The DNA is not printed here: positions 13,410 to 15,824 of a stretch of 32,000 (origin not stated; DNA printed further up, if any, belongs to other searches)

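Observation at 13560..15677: One ORF fusing a complete IS1595-type transposase to a complete DEDDh proofreading-type exonuclease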

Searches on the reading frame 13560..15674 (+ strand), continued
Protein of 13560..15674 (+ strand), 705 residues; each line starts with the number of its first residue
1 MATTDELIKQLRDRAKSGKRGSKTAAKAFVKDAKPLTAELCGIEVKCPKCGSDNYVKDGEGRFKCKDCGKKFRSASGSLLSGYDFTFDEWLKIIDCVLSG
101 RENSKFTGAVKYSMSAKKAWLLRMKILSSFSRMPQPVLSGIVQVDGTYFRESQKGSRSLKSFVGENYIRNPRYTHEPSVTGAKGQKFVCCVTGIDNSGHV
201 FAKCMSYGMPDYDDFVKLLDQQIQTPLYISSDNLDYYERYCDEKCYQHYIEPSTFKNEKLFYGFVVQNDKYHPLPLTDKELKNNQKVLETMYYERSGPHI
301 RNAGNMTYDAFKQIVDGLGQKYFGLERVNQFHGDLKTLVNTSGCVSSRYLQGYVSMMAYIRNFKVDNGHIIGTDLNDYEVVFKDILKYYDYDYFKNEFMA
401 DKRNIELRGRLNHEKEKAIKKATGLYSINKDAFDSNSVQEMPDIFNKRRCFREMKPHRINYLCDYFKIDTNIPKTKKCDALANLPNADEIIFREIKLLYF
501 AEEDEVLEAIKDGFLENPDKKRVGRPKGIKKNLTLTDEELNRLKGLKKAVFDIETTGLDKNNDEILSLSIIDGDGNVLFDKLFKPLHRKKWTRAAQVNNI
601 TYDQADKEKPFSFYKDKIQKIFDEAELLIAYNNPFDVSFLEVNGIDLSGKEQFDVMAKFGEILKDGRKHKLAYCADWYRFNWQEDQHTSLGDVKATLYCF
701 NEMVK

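Call 29: find_encoding_contigs(protein=P0003, flank=10000, max_places=6)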
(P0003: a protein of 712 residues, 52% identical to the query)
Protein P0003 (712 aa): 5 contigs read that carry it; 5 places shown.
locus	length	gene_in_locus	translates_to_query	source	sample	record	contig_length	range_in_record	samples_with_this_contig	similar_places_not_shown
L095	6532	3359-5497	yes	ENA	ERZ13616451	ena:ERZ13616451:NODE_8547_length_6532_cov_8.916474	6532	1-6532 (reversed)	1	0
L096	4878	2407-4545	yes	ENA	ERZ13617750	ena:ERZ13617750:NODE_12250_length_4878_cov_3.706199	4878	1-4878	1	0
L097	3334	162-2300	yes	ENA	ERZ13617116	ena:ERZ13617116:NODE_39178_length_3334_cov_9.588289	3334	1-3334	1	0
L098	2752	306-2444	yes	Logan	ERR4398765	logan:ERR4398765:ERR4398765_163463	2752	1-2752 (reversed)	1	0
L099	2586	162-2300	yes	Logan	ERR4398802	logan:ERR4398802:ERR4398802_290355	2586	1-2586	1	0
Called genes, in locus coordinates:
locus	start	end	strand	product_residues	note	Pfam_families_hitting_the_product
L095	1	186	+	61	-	?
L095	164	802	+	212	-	PF00072:Response_reg, PF08281:Sigma70_r4_2 (faint), PF00196:GerE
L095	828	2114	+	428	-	PF01547:SBP_bac_1, PF13416:SBP_bac_8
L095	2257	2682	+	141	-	PF03610:EIIA-man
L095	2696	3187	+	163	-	PF03830:PTSIIB_sorb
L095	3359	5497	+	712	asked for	PF00929:RNase_T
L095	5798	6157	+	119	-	PF19524:DUF6054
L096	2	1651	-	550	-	?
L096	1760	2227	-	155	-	-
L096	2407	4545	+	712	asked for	PF00929:RNase_T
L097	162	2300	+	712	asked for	PF00929:RNase_T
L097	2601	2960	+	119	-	PF19524:DUF6054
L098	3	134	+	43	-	?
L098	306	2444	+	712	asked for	PF00929:RNase_T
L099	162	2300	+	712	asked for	PF00929:RNase_T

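Call 30: find_encoding_contigs(protein=P0010, flank=10000, max_places=6)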
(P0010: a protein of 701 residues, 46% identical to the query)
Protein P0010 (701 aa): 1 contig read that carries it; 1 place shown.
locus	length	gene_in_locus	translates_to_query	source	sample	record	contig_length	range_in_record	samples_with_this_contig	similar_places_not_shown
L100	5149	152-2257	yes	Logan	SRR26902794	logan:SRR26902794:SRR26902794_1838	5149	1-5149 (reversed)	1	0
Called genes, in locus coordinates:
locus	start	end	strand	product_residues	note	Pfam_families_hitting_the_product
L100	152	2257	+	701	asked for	PF00929:RNase_T, PF01612:DNA_pol_A_exo1 (faint)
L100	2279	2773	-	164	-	-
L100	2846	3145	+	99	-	-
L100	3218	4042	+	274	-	PF09479:Flg_new, PF18998:Flg_new_2 (weak)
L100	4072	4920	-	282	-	-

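Call 31: find_encoding_contigs(protein=P0006, flank=10000, max_places=6)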
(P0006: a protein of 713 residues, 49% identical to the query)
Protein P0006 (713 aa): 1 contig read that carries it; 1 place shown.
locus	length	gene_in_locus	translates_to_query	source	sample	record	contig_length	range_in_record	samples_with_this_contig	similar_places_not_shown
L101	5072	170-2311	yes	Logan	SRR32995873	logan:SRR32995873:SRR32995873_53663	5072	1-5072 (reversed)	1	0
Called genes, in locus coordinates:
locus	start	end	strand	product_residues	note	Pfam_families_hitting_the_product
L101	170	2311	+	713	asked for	PF00929:RNase_T, PF01612:DNA_pol_A_exo1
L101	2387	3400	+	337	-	PF00145:DNA_methylase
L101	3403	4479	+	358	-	PF09561:RE_HpaII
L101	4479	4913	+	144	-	PF03852:Vsr, PF04480:DUF559, PF18741:MTES_1575 (faint)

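Call 32: find_encoding_contigs(protein=P0012, flank=10000, max_places=6)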
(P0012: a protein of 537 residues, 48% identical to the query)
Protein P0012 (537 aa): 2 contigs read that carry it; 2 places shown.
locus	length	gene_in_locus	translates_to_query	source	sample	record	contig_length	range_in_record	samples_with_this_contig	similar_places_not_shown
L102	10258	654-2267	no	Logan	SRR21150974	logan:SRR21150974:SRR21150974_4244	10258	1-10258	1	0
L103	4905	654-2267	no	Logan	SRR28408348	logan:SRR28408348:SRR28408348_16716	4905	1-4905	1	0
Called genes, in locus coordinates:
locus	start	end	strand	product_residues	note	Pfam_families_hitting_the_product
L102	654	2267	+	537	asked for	-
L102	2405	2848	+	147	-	PF00929:RNase_T (weak), PF13482:RNase_H_2 (weak)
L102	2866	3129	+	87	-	PF24034:DUF7343 (weak), PF12802:MarR_2 (weak), PF13412:HTH_24 (faint)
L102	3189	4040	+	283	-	PF02086:MethyltransfD12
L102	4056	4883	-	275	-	PF09233:Endonuc-EcoRV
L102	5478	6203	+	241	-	-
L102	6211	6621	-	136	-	PF04138:GtrA_DPMS_TM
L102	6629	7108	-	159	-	-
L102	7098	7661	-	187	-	PF04542:Sigma70_r2, PF08281:Sigma70_r4_2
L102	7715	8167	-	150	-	PF01668:SmpB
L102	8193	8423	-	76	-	PF03840:SecG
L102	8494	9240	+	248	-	PF00702:Hydrolase (weak), PF05116:S6PP (weak), PF08282:Hydrolase_3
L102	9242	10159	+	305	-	PF00561:Abhydrolase_1, PF12146:Hydrolase_4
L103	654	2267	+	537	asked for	-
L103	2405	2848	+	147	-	PF00929:RNase_T (weak), PF13482:RNase_H_2 (weak)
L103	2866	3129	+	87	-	PF24034:DUF7343 (weak), PF12802:MarR_2 (weak), PF13412:HTH_24 (faint)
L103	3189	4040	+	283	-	PF02086:MethyltransfD12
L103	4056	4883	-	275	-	PF09233:Endonuc-EcoRV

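Call 46: search_dna_similar(query=window:13560-15674:+, collection=plasmids, mode=protein, max_rows=15)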
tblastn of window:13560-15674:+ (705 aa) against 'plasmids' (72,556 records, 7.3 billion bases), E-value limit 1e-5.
Records with a match: 58; places in all: 68; records where one place covers at least 80% of the query: 0.
Best place of each record, by identity: <60% 58.
By first word of the organism name: Clostridium 10; Bacillus 8; Glaesserella 5; Enterococcus 4; Campylobacter 3; Cetobacterium 2; Ligilactobacillus 2; Niallia 2; Neisseria 2; Pseudomonas 2; and 16 more.
By predicted mobility (MOB-suite, as given by PLSDB): non-mobilizable 31; mobilizable 17; conjugative 10.
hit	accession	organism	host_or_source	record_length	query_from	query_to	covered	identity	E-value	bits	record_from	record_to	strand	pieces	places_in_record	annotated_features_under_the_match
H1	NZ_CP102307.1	Clostridium perfringens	swine,mixed culture,fecal sample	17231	47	366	45%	23.4%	7e-9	67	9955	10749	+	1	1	IS1595 family transposase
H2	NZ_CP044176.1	Campylobacter coli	-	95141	1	272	39%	26.5%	8e-13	80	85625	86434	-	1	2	IS1595-like element ISCaje5 family transposase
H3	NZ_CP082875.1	Campylobacter coli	-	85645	1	272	39%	26.5%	8e-13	80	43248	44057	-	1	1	IS1595-like element ISCaje5 family transposase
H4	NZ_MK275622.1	Clostridium perfringens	neonatal piglet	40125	46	361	45%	21.8%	1e-8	67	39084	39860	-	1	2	IS1595 family transposase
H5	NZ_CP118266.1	Clostridium perfringens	sheep,fecal sample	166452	46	361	45%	21.8%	1e-8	67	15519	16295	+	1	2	IS1595 family transposase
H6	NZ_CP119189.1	Clostridium perfringens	goat,fecal sample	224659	46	361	45%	21.8%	1e-8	67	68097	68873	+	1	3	IS1595 family transposase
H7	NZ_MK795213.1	Helicobacter pylori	Homo sapiens,biopsy of the antrum mucosa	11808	6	252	35%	27.7%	8e-13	80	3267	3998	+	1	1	IS1595 family transposase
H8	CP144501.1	Enterococcus cecorum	Gallus gallus,cell culture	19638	547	703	22%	41.9%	4e-23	113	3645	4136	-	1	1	3'-5' exonuclease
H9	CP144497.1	Enterococcus cecorum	Gallus gallus,cell culture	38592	547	703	22%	41.9%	4e-23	113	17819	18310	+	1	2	3'-5' exonuclease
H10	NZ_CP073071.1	Clostridium perfringens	bovine,Intestinal contents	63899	547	703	22%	40.4%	2e-23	114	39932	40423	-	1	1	3'-5' exonuclease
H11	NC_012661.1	Glaesserella parasuis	-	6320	47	242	28%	32.0%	5e-16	90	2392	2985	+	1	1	IS1595-like element ISSag10 family transposase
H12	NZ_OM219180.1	Glaesserella parasuis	-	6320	47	242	28%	32.0%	5e-16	90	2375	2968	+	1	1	IS1595-like element ISSag10 family transposase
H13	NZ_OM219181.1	Glaesserella parasuis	-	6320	47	242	28%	32.0%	5e-16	90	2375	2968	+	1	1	IS1595-like element ISSag10 family transposase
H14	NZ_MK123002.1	Glaesserella parasuis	Pig,lymph gland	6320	47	242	28%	32.0%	5e-16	90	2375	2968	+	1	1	IS1595-like element ISSag10 family transposase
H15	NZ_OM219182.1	Glaesserella parasuis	-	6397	47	242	28%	32.0%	5e-16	90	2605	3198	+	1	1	IS1595-like element ISSag10 family transposase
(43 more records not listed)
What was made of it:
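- The closest annotated transposase is ISSag10, the transposase of MTnSag1 (call 46).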

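Call 47: search_dna_similar(query=window:13560-15674:+, collection=phages, mode=protein, max_rows=15)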
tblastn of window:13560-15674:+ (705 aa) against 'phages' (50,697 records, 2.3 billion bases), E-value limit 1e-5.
Records with a match: 9; places in all: 9; records where one place covers at least 80% of the query: 0.
Best place of each record, by identity: <60% 9.
By first word of the organism name: Cellulophaga 5; Streptococcus 2; Bacteriophage 2.
By host as written in the record: Cellulophaga baltica #18 3; - 2; Cellulophaga baltica #17 2; Streptococcus gallolyticus BSJ31 1; Streptococcus gallolyticus BSJ27 1.
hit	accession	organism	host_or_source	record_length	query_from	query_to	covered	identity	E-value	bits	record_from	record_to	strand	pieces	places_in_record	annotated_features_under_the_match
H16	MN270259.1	Streptococcus phage phi-SgaBSJ31_rum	Streptococcus gallolyticus BSJ31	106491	47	242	28%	32.0%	2e-16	90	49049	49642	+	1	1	transposase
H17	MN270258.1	Streptococcus phage phi-SgaBSJ27_rum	Streptococcus gallolyticus BSJ27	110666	47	242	28%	32.0%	2e-16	90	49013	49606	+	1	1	transposase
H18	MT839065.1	Bacteriophage sp.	human fecal samples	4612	551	697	21%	36.1%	3e-16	89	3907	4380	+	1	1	record has no annotation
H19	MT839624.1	Bacteriophage sp.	human fecal samples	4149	551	703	22%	31.9%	7e-13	78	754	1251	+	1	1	record has no annotation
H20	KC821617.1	Cellulophaga phage phi17:1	Cellulophaga baltica #17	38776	541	650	16%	34.5%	5e-6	56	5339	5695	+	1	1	exonuclease, DNA polymerase III subunit epsilon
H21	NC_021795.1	Cellulophaga phage phi17:1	Cellulophaga baltica #17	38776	541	650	16%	34.5%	5e-6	56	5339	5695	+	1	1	exonuclease, DNA polymerase III subunit epsilon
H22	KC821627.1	Cellulophaga phage phi18:2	Cellulophaga baltica #18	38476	541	650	16%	34.5%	7e-6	56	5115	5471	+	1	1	exonuclease, DNA polymerase III subunit epsilon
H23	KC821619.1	Cellulophaga phage phi18:1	Cellulophaga baltica #18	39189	541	650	16%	34.5%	7e-6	56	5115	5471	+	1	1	exonuclease, DNA polymerase III subunit epsilon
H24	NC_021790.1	Cellulophaga phage phi18:1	Cellulophaga baltica #18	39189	541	650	16%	34.5%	7e-6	56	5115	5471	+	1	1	exonuclease, DNA polymerase III subunit epsilon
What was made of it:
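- Tried and rejected: Only generic exonuclease and ISSag10-like hits appear in phage records (call 47).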

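Call 48: get_annotated_region(hit=H10, flank=6000)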
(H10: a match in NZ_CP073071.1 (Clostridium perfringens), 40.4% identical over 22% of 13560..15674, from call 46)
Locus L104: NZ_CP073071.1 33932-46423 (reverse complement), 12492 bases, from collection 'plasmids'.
description: Clostridium perfringens strain 19TSBNCP plasmid unnamed1
organism: Clostridium perfringens (NCBI taxid 1502)
taxonomy: Bacteria; Bacillota; Clostridia; Eubacteriales; Clostridiaceae; Clostridium; Clostridium perfringens
host: -; source: bovine,Intestinal contents; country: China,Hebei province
typing (MOB-suite, as given by PLSDB): non-mobilizable; mating-pair formation MPF_T
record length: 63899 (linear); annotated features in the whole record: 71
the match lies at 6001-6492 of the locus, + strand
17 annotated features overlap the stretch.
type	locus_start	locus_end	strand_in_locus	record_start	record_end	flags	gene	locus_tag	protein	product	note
CDS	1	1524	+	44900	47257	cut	-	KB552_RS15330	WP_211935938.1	type IA DNA topoisomerase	GO:0006265 - DNA topological change [Evidence IEA]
CDS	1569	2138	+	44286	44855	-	-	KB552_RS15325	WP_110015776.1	metal-dependent hydrolase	-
CDS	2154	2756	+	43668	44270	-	-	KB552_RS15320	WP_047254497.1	type III toxin-antitoxin system ToxN/AbiQ family toxin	-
CDS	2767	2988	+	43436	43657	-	-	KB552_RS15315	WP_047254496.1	hypothetical protein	-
CDS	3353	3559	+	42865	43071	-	-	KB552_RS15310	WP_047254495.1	hypothetical protein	-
CDS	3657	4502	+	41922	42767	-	-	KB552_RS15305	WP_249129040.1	ParA family protein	-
CDS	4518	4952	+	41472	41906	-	-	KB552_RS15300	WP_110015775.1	hypothetical protein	-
CDS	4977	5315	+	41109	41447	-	-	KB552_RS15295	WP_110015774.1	hypothetical protein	-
CDS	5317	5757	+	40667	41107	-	-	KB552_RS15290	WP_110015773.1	CPBP family intramembrane glutamic endopeptidase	GO:0071586 - CAAX-box protein processing [Evidence IEA]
CDS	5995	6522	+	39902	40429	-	-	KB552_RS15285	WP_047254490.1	3'-5' exonuclease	-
CDS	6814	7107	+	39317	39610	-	-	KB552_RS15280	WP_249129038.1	hypothetical protein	-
CDS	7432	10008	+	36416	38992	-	-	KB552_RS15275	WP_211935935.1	hypothetical protein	-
CDS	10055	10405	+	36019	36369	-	-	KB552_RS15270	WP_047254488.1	hypothetical protein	-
CDS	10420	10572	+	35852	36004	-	-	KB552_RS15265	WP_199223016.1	hypothetical protein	-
CDS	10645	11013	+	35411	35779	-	-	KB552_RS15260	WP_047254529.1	hypothetical protein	-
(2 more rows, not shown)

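Call 49: get_annotated_region(hit=H9, flank=6000)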
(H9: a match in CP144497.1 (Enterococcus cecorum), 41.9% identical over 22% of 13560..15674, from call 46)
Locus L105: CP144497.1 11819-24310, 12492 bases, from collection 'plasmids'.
description: Enterococcus cecorum strain 67 plasmid pEC67, complete sequence
organism: Enterococcus cecorum (NCBI taxid 44008)
taxonomy: Bacteria; Bacillota; Bacilli; Lactobacillales; Enterococcaceae; Enterococcus; Enterococcus cecorum
host: -; source: Gallus gallus,cell culture; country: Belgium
typing (MOB-suite, as given by PLSDB): non-mobilizable
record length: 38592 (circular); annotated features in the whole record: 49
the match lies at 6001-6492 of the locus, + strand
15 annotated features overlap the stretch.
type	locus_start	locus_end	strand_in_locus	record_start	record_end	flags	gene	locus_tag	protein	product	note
CDS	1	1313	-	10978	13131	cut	comA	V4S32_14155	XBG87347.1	peptide cleavage/export ABC transporter ComA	-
CDS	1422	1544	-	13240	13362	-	-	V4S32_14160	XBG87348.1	hypothetical protein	-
CDS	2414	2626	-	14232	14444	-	-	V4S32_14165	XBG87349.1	bacteriocin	-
CDS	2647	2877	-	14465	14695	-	-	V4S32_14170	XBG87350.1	bacteriocin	-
CDS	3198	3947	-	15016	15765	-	-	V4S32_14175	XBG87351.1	response regulator transcription factor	-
CDS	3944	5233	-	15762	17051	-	-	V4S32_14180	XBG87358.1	GHKL domain-containing protein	-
CDS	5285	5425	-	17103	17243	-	-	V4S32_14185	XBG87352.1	EntF family bacteriocin induction factor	-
CDS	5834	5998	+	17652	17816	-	-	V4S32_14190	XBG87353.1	DUF3970 family protein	-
CDS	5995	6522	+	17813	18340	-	-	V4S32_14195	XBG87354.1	3'-5' exonuclease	-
CDS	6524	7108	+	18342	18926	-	-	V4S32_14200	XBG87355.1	recombinase family protein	-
CDS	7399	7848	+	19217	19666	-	-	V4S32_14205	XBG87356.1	hypothetical protein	-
CDS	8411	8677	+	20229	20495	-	-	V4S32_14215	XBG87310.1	helix-turn-helix transcriptional regulator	-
CDS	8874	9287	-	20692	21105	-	-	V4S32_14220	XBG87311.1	Replication-associated protein RepC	-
CDS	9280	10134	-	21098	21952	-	-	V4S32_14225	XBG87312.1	AAA family ATPase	-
CDS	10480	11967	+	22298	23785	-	-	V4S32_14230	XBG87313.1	primase C-terminal domain-containing protein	-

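Call 50: predict_structure(alignment_id=A1)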
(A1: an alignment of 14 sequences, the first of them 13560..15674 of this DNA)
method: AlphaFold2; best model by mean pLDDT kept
length: 705 residues; sequences in the alignment: 14
mean_pLDDT: 79.1   pTM: 0.61
mean pLDDT of the five models: 79.1, 78.8, 77.7, 77.0, 69.2
residues with pLDDT >= 90: 259; 70-90: 303; 50-70: 49; < 50: 94
segments of 3 or more residues with pLDDT < 50: 151-185, 340-343, 415-445, 514-534
pLDDT, mean of each block of 10 residues (from residue 1): 85 90 91 90 88 90 93 90 92 92 86 87 94 94 79 34 28 30 54 94 79 89 93 80 91 84 83 87 93 90 88 93 87 74 62 93 94 92 94 82 51 48 42 35 59 82 85 89 77 72 74 46 30 57 89 79 86 92 87 81 89 93 92 84 87 86 69 86 80 92 86
secondary structure, 60 per line:
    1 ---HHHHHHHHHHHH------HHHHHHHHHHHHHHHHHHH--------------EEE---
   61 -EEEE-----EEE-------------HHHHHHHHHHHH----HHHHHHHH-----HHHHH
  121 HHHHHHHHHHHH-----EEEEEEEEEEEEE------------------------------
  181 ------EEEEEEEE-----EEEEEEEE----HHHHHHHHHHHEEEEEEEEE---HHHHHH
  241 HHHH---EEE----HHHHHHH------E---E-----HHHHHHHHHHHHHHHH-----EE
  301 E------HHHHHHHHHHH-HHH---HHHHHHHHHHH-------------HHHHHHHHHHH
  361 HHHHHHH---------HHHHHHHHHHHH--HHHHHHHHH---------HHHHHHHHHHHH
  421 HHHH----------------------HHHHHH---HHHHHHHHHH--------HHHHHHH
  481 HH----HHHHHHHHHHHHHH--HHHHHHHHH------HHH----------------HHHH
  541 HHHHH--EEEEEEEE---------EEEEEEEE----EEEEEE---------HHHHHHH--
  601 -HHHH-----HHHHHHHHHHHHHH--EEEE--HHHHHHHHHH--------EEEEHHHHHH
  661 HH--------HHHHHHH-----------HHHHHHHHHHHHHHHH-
elements in order (helices of 4 or more, strands of 3 or more residues): H4-15 H22-40 E55-57 E62-65 E71-73 H87-98 H103-110 H116-132 E138-150 E187-194 E200-207 H212-222 E223-231 H235-244 E248-250 H255-261 H278-293 E299-301 H308-318 H326-336 H350-367 H377-388 H391-399 H409-424 H447-452 H456-465 H474-482 H487-500 H503-511 H537-545 E548-555 E565-572 E577-582 H592-598 H602-605 H611-624 E627-630 H633-642 E651-654 H655-662 H671-677 H689-704
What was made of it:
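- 15099..15161 (+): Disordered basic linker (contains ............). pLDDT below 50 for residues 514-534 (call 50).
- On Replicative proofreading subunits (Pol III epsilon / PolC exo): The protein ends at the Exo III helix (call 50).
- The linker is disordered, which is consistent with a tethered module (call 50).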
